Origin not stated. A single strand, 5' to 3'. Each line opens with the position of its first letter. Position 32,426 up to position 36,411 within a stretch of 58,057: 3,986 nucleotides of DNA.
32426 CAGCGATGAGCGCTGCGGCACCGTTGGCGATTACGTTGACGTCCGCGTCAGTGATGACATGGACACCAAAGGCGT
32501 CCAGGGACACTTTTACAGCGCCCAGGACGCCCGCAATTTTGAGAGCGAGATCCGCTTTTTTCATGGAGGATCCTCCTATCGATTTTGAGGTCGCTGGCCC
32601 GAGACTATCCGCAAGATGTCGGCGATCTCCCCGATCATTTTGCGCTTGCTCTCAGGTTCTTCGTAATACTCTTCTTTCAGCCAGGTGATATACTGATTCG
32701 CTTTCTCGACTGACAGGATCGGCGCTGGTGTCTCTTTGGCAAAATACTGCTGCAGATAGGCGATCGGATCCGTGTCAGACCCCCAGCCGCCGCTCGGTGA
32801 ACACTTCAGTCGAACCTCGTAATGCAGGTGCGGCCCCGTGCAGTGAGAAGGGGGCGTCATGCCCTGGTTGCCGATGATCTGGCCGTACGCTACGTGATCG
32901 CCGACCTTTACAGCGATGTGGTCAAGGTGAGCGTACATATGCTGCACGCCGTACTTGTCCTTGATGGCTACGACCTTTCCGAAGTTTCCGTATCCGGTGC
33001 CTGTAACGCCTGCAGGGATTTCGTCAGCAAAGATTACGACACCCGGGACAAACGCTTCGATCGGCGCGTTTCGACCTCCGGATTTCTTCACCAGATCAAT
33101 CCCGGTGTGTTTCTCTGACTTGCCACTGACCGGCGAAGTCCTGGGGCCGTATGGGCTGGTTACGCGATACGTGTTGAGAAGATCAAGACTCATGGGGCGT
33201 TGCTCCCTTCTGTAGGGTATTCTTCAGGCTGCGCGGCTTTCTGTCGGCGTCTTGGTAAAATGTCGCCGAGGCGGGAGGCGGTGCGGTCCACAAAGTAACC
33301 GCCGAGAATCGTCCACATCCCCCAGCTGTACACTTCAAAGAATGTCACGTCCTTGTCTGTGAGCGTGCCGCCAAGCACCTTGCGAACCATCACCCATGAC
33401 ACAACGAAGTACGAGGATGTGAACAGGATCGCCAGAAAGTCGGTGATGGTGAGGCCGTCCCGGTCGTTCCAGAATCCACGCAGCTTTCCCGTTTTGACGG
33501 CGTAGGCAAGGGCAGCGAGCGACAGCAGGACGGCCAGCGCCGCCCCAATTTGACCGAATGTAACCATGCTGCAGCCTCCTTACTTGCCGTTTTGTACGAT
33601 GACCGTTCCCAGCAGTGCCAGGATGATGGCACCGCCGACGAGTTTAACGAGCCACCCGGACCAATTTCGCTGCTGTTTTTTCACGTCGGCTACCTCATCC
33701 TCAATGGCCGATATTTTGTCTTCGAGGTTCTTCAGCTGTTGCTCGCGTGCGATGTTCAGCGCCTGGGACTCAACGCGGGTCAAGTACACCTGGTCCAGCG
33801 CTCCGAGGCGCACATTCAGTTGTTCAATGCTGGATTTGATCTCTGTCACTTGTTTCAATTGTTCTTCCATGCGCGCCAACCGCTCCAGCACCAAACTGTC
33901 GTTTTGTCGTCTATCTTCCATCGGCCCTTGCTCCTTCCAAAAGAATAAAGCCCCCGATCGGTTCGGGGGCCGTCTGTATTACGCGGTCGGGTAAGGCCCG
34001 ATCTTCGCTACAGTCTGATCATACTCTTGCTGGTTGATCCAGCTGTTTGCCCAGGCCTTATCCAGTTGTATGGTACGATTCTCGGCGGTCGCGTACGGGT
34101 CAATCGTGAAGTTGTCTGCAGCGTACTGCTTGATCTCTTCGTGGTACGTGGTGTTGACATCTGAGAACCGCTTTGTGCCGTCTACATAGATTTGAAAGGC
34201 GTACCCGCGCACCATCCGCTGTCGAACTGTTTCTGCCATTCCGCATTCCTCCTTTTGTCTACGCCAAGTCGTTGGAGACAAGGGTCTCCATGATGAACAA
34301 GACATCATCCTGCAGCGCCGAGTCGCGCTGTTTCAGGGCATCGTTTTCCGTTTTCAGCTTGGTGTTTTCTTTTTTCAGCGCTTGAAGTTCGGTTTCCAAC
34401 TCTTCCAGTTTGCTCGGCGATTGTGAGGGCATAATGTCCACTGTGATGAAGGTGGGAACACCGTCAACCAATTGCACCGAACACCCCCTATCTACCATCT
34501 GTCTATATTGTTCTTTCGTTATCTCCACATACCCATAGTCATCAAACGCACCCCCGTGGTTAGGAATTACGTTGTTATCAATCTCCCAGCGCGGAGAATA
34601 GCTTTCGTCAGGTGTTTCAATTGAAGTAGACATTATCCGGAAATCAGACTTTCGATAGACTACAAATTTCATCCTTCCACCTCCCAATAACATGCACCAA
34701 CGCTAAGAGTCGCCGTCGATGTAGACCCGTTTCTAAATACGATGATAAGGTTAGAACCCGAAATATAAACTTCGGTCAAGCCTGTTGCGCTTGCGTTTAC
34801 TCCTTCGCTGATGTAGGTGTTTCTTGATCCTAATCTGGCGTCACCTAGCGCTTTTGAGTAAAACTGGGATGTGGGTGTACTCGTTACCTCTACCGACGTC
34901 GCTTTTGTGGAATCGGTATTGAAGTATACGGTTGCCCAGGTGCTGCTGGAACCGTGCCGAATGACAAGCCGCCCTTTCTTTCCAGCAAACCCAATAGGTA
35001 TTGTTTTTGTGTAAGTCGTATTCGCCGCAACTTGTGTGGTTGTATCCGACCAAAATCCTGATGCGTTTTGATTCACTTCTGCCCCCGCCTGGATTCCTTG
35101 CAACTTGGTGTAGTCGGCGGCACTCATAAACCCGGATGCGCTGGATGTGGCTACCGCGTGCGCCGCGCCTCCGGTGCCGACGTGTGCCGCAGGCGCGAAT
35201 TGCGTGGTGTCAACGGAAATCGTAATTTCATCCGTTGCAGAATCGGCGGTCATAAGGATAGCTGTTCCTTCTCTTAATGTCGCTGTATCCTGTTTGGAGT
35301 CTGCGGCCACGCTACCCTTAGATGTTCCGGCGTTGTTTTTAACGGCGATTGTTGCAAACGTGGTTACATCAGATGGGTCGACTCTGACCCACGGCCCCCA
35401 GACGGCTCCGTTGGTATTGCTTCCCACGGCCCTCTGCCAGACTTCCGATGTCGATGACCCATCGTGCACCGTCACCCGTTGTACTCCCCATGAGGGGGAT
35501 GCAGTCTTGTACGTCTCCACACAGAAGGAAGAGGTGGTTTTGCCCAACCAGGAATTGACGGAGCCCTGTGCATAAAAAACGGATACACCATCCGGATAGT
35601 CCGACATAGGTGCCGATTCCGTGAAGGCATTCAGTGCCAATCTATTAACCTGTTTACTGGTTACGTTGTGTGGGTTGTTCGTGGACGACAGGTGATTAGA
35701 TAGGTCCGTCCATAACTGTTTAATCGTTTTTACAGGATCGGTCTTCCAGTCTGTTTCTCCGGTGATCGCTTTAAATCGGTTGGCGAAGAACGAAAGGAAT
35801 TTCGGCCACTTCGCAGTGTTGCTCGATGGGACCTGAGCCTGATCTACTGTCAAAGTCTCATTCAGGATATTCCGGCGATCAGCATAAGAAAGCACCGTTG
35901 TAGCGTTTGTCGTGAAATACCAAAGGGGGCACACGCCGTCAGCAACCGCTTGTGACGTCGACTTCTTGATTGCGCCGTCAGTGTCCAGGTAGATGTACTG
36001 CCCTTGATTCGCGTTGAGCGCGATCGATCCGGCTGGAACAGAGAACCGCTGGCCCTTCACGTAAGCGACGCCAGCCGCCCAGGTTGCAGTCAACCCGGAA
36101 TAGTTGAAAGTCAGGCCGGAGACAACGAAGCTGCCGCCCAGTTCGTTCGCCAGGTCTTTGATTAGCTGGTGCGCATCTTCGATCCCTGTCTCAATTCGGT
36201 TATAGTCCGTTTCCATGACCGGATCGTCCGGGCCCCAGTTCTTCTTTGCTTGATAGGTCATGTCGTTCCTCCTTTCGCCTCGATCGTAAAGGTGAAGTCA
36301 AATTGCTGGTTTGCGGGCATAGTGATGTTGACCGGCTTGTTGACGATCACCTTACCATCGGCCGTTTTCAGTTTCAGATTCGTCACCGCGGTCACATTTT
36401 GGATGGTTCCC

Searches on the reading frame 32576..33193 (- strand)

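Call 65: search_protein_families(library=pfam, proteins=[window:32576-33193:-], max_evalue=0.001)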
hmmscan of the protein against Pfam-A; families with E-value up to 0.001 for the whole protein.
window:32576-33193:- (205 aa): 1 family
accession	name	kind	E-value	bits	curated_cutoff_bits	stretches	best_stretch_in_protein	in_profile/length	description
PF01551.29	Peptidase_M23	-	3.3e-21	75.7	28.7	1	28-132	2-92/96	Peptidase family M23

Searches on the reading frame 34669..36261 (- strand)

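Call 63: search_protein_families(library=phrogs, proteins=[window:34669-36261:-], max_evalue=0.00001)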
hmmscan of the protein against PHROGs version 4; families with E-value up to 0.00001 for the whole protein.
window:34669-36261:- (530 aa): 2 families
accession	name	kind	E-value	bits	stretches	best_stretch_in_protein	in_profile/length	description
phrog_12754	-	unknown function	1.9e-09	38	1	1-36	1-36/579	-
phrog_7389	-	tail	3e-08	33.7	1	339-411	504-573/732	tail fiber protein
